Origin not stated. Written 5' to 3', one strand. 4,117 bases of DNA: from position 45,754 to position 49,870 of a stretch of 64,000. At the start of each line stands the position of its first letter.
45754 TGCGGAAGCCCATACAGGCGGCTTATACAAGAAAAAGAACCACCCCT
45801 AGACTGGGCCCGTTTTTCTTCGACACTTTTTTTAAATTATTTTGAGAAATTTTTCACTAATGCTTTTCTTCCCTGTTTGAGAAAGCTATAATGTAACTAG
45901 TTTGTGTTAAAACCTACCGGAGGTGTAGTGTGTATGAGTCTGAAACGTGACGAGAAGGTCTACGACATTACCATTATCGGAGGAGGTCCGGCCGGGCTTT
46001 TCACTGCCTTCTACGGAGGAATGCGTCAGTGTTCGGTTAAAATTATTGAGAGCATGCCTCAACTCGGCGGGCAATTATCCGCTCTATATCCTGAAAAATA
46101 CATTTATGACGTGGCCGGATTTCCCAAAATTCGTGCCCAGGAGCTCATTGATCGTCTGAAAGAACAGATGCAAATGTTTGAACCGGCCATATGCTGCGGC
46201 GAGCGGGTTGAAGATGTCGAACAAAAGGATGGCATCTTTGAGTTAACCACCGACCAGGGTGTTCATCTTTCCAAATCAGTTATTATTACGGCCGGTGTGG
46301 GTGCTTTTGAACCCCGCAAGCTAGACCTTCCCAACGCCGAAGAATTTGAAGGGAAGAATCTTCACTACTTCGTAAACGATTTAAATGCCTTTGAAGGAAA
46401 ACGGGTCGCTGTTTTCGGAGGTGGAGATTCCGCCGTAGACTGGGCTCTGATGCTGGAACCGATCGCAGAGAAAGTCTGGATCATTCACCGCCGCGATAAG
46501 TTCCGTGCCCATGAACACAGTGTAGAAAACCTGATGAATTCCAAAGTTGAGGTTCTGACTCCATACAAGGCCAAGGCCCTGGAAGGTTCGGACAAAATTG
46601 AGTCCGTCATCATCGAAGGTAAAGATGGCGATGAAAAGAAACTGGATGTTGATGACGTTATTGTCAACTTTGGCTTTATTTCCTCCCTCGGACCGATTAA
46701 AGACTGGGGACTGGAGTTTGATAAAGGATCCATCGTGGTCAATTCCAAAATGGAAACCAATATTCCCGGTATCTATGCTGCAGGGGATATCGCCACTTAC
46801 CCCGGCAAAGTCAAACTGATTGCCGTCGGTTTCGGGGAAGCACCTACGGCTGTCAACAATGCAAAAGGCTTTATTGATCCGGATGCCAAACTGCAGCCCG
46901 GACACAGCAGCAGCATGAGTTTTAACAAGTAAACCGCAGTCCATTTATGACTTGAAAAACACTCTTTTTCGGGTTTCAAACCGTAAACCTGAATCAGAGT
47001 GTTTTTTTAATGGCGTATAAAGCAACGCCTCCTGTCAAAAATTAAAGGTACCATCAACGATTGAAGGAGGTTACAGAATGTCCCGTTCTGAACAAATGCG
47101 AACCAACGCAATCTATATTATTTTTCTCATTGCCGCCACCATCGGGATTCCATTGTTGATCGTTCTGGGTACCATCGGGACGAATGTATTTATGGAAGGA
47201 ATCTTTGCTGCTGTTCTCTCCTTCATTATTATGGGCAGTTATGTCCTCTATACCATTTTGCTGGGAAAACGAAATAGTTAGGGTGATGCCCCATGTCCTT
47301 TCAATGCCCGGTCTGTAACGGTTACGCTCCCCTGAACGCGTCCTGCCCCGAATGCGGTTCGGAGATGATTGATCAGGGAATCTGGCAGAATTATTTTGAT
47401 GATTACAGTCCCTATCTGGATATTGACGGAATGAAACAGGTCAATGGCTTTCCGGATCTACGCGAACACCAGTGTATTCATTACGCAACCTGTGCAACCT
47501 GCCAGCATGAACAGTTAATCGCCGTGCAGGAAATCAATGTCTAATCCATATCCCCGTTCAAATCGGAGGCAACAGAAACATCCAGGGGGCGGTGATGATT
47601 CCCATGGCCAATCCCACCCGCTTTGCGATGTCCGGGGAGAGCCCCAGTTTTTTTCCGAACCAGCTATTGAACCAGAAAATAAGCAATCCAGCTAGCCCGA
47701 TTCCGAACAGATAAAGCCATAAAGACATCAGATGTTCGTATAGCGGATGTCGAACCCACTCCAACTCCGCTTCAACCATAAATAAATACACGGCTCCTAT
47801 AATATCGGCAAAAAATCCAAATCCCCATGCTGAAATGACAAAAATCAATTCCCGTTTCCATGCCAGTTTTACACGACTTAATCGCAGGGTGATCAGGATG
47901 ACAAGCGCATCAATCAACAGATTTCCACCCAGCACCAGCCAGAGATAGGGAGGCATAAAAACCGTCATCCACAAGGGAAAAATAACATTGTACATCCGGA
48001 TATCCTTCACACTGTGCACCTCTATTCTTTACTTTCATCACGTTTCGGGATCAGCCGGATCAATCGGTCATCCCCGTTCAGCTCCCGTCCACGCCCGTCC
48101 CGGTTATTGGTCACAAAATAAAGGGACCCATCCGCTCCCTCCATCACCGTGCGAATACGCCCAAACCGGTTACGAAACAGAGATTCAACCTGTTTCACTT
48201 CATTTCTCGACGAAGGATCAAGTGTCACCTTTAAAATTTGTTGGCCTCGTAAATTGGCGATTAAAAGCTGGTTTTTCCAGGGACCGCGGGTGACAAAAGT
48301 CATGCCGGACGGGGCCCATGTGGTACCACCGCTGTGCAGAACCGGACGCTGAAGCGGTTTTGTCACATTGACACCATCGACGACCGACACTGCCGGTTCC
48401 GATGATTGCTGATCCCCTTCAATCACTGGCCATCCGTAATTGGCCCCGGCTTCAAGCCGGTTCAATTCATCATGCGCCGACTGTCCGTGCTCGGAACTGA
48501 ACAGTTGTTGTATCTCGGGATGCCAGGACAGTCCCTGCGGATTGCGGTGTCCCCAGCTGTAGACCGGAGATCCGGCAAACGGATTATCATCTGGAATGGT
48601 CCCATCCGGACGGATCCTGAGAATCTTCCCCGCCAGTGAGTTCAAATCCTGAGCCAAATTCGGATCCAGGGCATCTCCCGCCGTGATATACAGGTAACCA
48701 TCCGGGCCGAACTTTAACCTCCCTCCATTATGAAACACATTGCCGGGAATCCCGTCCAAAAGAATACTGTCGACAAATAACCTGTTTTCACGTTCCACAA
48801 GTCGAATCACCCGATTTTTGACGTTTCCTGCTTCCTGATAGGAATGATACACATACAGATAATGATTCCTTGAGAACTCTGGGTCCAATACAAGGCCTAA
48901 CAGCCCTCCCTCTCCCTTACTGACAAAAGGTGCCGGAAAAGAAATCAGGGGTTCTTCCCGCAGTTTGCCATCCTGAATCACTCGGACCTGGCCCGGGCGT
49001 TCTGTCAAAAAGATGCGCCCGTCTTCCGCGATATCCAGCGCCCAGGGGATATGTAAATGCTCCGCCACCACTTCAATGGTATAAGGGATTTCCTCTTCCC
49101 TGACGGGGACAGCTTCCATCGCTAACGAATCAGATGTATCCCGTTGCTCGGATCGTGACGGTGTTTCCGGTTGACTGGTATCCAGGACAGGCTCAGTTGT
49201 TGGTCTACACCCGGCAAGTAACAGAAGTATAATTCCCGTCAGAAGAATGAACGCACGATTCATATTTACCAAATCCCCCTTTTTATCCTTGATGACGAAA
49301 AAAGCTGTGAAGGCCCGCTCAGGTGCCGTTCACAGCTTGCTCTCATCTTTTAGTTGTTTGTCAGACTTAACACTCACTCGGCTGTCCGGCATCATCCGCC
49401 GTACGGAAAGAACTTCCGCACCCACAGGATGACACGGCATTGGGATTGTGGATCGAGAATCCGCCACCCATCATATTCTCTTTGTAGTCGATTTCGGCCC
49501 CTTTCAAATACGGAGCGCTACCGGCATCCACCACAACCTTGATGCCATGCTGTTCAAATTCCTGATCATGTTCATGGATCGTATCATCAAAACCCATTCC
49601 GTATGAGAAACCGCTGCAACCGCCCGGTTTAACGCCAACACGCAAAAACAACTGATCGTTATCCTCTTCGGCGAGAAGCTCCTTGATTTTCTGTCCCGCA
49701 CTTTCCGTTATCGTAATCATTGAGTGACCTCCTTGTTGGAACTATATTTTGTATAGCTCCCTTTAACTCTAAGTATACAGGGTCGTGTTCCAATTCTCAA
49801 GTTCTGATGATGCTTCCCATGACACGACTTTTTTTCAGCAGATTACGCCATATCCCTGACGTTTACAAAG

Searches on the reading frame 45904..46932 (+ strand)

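Call 69: search_protein_families(library=pfam, proteins=[window:45904-46932:+], max_evalue=0.01)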
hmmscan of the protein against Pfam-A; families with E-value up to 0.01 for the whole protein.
window:45904-46932:+ (342 aa): 10 families
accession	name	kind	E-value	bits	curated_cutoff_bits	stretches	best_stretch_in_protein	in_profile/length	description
PF07992.20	Pyr_redox_2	-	3.8e-35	122.2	26.1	1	20-313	1-284/291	Pyridine nucleotide-disulphide oxidoreductase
PF13738.12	Pyr_redox_3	-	8.8e-26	91.3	30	1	75-294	77-305/305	Pyridine nucleotide-disulphide oxidoreductase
PF00070.33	Pyr_redox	-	2.4e-13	50.8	22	1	167-238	1-80/82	Pyridine nucleotide-disulphide oxidoreductase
PF03486.20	HI0933_like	-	7e-10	39.2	50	1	21-57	2-38/244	HI0933-like protein Rossmann domain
PF13450.12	NAD_binding_8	-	6.9e-05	23.5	21.9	1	24-59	1-36/68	NAD(P)-binding Rossmann-like domain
PF12831.13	FAD_oxidored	-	7.4e-05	22.7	27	1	21-88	1-71/416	FAD dependent oxidoreductase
PF01266.30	DAO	-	9.3e-05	22.5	27.9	0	21-56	1-37/353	FAD dependent oxidoreductase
PF00743.25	FMO-like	-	0.00072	18.6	22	1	141-197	158-215/532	Flavin-binding monooxygenase-like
PF00890.30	FAD_binding_2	-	0.0077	15.9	20.4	0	21-58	1-38/414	FAD binding domain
PF13434.12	Lys_Orn_oxgnase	-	0.0095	15.5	21.3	0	99-206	115-231/339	L-lysine 6-monooxygenase/L-ornithine 5-monooxygenase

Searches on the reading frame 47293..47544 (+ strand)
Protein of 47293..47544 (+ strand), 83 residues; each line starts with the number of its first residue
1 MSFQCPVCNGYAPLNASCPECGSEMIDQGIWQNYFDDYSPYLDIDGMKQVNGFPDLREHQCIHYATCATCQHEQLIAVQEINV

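Call 93: search_protein_families(library=pfam, proteins=[window:47293-47544:+], max_evalue=0.01)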
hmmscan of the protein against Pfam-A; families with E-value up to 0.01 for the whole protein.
window:47293-47544:+ (83 aa): 2 families
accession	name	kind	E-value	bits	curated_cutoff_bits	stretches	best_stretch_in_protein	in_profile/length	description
PF01286.23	XPA_N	-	0.0062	17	27.1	0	17-34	3-20/32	XPA protein N-terminal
PF07191.17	Zn_ribbon_6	-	0.0079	16.6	25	0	2-25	16-39/67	Double zinc ribbon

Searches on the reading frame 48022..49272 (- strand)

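Call 69: search_protein_families(library=pfam, proteins=[window:48022-49272:-], max_evalue=0.01)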
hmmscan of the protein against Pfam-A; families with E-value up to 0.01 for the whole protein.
window:48022-49272:- (416 aa): 1 family
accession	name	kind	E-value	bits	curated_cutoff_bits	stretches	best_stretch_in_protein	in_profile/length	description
PF07995.17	GSDH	-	7.5e-88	295.4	25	1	73-394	1-329/332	Glucose / Sorbosone dehydrogenase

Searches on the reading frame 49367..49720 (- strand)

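Call 69: search_protein_families(library=pfam, proteins=[window:49367-49720:-], max_evalue=0.01)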
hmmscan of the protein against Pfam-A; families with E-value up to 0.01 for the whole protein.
window:49367-49720:- (117 aa): 1 family
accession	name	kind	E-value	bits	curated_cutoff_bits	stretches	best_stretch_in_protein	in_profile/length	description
PF01521.26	Fe-S_biosyn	-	2e-22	79.9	26.3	1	2-102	3-109/110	Iron-sulphur cluster biosynthesis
